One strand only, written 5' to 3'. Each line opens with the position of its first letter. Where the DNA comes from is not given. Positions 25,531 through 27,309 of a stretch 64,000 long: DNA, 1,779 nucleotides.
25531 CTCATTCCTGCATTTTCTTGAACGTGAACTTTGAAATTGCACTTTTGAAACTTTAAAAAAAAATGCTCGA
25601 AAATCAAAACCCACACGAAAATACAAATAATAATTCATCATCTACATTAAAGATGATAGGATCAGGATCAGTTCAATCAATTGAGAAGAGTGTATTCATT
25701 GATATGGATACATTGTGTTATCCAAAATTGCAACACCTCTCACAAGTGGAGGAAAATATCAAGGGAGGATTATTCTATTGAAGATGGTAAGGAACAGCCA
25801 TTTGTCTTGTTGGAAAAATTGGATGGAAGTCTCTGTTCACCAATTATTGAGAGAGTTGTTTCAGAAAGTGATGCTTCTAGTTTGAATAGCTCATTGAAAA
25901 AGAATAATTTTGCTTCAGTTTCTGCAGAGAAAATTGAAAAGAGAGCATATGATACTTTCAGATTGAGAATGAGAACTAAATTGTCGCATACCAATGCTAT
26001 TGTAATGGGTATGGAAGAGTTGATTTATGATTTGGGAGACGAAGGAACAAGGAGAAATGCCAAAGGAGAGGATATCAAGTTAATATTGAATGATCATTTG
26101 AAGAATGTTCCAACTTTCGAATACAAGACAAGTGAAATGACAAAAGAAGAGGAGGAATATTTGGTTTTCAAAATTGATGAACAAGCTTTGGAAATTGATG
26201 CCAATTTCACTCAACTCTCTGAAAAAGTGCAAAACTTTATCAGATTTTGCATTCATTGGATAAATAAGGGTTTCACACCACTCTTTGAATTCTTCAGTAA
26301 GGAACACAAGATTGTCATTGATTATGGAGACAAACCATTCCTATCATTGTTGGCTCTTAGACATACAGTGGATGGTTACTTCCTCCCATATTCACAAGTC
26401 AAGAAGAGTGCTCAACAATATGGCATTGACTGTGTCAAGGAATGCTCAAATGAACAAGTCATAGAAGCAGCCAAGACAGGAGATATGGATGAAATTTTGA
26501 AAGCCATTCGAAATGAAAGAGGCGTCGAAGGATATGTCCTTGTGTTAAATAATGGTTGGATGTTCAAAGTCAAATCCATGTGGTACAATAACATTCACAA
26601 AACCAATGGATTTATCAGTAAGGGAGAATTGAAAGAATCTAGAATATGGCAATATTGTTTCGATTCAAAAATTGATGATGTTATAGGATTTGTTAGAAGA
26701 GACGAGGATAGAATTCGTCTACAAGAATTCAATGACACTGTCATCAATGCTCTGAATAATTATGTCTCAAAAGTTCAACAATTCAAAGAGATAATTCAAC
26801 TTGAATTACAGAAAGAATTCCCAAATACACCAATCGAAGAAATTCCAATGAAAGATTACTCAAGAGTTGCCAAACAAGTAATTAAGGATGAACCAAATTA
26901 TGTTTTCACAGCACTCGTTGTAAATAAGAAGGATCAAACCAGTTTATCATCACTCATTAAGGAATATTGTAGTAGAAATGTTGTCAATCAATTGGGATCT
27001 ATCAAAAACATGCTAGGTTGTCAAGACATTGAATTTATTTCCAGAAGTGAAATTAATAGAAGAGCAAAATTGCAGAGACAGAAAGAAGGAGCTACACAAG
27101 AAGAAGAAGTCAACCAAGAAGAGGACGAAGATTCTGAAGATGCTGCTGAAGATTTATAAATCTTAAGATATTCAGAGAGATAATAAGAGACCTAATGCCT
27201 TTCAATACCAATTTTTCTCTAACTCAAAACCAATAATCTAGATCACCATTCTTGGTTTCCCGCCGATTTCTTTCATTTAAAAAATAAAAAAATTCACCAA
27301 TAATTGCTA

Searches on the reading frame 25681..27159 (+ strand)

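Call 44: search_protein_families(library=pfam, proteins=[window:25681-27159:+], max_evalue=0.001)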
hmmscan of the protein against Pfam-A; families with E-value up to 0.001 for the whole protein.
window:25681-27159:+ (492 aa): 2 families
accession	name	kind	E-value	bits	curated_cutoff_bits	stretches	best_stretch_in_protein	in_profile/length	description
PF09511.15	RNA_lig_T4_1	-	8e-18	65.5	28.3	1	170-299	92-224/227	RNA ligase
PF09414.15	RNA_ligase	-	0.0004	21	27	0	203-287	71-155/171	RNA ligase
